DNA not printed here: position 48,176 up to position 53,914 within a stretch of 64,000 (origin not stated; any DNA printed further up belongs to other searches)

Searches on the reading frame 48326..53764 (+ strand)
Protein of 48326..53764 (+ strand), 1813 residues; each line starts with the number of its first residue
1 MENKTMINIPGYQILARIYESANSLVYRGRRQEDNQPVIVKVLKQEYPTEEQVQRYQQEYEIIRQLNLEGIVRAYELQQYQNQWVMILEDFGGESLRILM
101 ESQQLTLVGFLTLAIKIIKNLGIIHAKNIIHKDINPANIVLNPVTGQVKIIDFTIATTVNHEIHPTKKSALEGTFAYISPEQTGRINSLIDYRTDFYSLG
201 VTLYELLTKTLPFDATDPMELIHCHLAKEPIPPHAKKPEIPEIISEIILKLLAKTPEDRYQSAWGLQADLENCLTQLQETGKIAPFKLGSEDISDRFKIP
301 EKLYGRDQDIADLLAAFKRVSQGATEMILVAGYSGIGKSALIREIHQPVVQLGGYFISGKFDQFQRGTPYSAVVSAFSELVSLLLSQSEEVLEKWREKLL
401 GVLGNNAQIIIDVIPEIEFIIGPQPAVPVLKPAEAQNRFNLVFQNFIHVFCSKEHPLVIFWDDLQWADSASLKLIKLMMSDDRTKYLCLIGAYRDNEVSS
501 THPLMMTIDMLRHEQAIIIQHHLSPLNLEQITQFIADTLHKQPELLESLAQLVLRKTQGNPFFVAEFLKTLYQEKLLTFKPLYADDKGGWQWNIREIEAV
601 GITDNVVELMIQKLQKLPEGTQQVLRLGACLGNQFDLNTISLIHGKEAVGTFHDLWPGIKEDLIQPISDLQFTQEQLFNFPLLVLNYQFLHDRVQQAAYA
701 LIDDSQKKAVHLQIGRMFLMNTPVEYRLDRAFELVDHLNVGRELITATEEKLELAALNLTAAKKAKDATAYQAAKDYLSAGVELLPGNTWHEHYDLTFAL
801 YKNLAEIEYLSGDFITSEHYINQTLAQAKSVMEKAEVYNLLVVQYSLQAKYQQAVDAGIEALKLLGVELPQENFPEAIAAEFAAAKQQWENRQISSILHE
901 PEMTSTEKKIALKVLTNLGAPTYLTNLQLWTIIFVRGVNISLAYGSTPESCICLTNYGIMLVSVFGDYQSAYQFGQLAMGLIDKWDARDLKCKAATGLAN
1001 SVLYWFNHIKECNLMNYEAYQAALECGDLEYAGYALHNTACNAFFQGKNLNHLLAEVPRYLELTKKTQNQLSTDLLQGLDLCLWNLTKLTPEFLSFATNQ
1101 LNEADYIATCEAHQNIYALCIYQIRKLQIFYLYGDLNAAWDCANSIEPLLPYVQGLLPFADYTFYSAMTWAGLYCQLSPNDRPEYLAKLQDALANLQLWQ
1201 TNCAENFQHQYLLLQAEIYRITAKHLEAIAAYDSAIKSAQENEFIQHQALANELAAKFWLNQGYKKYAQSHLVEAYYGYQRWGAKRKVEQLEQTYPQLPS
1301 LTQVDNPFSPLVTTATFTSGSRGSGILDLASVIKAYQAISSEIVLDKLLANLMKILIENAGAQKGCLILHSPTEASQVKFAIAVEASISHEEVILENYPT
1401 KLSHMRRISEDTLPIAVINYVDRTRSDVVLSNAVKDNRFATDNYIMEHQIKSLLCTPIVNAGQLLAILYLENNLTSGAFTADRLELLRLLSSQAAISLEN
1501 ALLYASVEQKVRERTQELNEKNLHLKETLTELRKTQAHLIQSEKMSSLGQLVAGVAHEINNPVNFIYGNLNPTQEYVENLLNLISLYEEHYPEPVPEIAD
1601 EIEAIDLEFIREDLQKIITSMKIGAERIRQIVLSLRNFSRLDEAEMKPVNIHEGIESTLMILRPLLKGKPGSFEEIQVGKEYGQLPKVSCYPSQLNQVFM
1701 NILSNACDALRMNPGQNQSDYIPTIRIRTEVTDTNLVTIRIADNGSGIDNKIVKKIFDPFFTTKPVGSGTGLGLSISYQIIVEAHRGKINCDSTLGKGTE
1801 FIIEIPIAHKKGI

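Call 25: search_protein_families(library=pfam, proteins=[window:48326-53764:+], max_evalue=0.00001)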
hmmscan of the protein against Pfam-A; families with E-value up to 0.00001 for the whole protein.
window:48326-53764:+ (1813 aa): 7 families
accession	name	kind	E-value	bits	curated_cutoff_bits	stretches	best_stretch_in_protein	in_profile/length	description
PF13191.12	AAA_16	-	9.9e-42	143.7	32.6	1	302-490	1-167/167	AAA ATPase domain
PF00069.31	Pkinase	-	5.4e-37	128.1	31.7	1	22-261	11-253/263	Protein kinase domain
PF07714.23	PK_Tyr_Ser-Thr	-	1.4e-25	90.5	23.1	1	21-260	10-249/258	Protein tyrosine and serine/threonine kinase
PF02518.31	HATPase_c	-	1.1e-23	84.2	26.4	1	1692-1807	3-109/111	Histidine kinase-, DNA gyrase B-, and HSP90-like ATPase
PF01590.32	GAF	-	2.4e-15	57.7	22.4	1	1345-1498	2-133/133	GAF domain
PF13185.12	GAF_2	-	3.3e-09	37.5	28.6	1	1346-1499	5-136/136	GAF domain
PF00512.31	HisKA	-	6.8e-07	29.7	26.9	0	1548-1643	2-65/66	His Kinase A (phospho-acceptor) domain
